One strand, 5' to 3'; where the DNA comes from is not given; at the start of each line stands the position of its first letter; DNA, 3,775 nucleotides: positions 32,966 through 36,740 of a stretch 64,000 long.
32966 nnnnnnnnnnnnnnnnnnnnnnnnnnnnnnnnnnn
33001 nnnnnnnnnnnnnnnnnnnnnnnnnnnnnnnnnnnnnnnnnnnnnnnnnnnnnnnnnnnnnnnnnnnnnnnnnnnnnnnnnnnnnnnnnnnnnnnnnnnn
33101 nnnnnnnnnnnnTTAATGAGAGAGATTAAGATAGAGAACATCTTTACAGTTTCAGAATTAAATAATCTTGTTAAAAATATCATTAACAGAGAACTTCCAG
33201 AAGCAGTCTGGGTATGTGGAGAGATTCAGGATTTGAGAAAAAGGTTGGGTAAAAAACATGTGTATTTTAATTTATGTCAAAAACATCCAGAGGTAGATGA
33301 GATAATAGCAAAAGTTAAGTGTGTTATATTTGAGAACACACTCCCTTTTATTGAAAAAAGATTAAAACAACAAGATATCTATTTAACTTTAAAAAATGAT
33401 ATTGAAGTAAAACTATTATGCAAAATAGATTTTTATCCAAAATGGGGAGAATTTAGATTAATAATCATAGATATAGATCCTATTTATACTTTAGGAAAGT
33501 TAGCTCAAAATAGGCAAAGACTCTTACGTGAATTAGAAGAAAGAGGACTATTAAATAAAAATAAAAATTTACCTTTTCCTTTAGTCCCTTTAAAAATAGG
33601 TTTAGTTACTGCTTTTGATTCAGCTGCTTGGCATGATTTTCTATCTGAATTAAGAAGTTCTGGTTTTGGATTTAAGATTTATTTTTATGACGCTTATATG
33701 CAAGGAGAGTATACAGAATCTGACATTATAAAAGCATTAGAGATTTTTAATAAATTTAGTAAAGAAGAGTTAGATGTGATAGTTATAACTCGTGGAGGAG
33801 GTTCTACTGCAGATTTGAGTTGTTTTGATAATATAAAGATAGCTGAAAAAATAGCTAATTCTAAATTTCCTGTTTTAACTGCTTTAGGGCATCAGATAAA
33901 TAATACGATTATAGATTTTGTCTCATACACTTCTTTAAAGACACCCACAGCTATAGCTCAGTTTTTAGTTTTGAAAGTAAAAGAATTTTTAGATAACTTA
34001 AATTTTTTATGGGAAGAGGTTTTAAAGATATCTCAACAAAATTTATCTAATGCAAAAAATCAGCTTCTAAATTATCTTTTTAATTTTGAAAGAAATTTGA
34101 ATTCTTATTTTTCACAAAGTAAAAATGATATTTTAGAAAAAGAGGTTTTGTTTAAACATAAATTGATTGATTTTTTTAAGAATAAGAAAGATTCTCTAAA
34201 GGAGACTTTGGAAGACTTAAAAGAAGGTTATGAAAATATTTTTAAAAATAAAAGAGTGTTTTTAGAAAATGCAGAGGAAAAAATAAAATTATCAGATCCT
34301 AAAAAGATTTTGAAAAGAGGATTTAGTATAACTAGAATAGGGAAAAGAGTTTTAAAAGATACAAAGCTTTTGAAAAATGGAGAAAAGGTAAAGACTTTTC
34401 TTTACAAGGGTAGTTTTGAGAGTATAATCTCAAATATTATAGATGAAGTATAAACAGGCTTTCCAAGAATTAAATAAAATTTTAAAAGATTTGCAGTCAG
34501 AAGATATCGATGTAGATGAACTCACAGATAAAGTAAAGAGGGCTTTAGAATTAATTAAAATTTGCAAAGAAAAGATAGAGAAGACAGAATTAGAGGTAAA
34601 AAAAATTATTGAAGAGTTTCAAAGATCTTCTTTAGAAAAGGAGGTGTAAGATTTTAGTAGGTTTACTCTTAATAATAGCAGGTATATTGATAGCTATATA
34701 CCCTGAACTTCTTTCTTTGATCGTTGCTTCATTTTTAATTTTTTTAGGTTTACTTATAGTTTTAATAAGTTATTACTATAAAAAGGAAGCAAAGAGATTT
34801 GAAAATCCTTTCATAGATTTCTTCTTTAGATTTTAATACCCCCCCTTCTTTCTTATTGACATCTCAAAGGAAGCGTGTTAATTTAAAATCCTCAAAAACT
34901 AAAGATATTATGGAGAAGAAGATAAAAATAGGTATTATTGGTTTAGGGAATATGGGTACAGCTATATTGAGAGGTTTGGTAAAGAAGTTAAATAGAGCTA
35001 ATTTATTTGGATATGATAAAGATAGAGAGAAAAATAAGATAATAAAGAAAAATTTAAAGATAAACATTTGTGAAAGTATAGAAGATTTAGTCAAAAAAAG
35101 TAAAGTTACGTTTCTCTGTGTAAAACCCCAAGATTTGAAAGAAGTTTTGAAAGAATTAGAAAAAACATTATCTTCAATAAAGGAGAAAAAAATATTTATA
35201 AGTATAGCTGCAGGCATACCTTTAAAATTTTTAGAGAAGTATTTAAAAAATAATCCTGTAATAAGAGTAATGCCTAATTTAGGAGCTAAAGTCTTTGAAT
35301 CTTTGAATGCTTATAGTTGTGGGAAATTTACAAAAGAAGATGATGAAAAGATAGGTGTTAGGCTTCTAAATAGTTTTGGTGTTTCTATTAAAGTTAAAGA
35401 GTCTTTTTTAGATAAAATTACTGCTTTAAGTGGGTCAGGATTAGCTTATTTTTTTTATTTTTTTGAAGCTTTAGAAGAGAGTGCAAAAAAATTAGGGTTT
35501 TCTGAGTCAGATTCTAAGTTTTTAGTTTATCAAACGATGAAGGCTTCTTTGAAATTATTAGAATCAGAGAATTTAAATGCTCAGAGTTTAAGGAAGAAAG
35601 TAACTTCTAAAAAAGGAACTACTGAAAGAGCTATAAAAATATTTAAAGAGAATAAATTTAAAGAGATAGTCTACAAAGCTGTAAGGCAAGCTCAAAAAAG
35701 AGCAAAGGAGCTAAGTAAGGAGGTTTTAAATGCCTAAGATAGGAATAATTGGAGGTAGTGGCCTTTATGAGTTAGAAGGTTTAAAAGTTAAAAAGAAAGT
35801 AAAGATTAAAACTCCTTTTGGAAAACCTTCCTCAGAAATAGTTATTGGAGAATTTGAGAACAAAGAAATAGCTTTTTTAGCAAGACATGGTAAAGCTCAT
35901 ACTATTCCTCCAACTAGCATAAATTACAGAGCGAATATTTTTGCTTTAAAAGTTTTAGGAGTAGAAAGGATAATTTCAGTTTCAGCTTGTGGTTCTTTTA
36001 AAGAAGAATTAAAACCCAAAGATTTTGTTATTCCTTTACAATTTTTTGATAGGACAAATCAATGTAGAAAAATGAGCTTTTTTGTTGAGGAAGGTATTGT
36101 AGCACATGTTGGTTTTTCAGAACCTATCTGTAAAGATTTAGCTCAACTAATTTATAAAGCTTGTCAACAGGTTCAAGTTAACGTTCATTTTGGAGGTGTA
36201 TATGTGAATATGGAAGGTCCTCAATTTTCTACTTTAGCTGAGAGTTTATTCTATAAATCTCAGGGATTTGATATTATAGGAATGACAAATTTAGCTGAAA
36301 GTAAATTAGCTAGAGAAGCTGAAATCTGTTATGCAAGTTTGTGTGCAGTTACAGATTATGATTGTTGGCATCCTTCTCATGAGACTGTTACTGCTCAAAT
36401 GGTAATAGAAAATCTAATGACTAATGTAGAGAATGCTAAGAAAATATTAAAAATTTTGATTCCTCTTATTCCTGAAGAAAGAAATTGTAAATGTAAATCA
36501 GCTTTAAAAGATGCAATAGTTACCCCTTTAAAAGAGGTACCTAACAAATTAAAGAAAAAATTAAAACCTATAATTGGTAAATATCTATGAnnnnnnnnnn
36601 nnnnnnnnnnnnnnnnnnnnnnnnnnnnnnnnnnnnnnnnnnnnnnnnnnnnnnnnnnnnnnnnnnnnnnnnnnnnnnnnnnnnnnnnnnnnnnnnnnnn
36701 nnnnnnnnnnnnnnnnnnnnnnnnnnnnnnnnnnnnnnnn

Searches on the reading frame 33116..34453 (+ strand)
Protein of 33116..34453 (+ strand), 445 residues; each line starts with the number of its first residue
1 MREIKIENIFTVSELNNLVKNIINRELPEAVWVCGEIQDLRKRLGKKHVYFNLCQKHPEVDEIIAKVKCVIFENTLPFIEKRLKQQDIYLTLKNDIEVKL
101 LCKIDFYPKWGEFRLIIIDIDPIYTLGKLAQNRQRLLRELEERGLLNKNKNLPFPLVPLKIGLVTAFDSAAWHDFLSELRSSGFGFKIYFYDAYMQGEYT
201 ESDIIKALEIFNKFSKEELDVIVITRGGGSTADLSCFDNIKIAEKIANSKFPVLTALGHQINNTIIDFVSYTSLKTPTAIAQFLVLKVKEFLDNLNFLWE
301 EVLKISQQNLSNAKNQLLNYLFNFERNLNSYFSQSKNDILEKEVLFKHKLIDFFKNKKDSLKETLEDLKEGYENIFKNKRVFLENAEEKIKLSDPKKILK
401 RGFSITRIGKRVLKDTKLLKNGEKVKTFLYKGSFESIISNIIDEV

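Call 38: search_protein_families(library=pfam, max_evalue=0.00001, proteins=[window:33116-34453:+])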
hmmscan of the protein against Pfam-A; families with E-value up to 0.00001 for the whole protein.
window:33116-34453:+ (445 aa): 2 families
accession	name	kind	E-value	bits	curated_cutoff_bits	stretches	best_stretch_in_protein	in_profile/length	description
PF02601.20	Exonuc_VII_L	-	6.4e-62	210.3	35.9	1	145-435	1-313/315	Exonuclease VII, large subunit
PF13742.12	tRNA_anti_2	-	1.6e-18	67.2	27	1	10-121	1-95/95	OB-fold nucleic acid binding domain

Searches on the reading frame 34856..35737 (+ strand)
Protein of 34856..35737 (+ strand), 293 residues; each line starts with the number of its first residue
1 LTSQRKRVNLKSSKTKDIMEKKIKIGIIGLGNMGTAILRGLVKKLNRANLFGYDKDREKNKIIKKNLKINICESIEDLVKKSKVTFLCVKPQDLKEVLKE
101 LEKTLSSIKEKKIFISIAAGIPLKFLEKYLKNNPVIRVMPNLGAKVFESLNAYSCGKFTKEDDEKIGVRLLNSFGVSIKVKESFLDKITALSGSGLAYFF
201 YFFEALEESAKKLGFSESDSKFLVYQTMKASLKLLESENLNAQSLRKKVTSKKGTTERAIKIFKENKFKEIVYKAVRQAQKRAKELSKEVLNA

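Call 38: search_protein_families(library=pfam, max_evalue=0.00001, proteins=[window:34856-35737:+])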
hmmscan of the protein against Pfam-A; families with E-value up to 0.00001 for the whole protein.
window:34856-35737:+ (293 aa): 4 families
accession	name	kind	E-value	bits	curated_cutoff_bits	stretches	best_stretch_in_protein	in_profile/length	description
PF14748.11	P5CR_dimer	-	1.1e-30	106.4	25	1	182-286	1-105/105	Pyrroline-5-carboxylate reductase dimerisation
PF03807.23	F420_oxidored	-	1.3e-17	64.6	21.6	1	24-120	1-94/94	NADP oxidoreductase coenzyme F420-dependent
PF03446.21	NAD_binding_2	-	4e-10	40.4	21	1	24-117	1-92/161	NAD binding domain of 6-phosphogluconate dehydrogenase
PF02826.25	2-Hacid_dh_C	-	4e-06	26.8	25.1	1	21-120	35-129/178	D-isomer specific 2-hydroxyacid dehydrogenase, NAD binding domain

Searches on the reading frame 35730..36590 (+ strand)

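Call 38: search_protein_families(library=pfam, max_evalue=0.00001, proteins=[window:35730-36590:+])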
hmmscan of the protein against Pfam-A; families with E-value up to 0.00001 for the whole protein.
window:35730-36590:+ (286 aa): 1 family
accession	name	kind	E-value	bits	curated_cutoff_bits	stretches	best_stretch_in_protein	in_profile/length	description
PF01048.26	PNP_UDP_1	-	5e-45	154.1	25.1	1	3-244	1-232/233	Phosphorylase superfamily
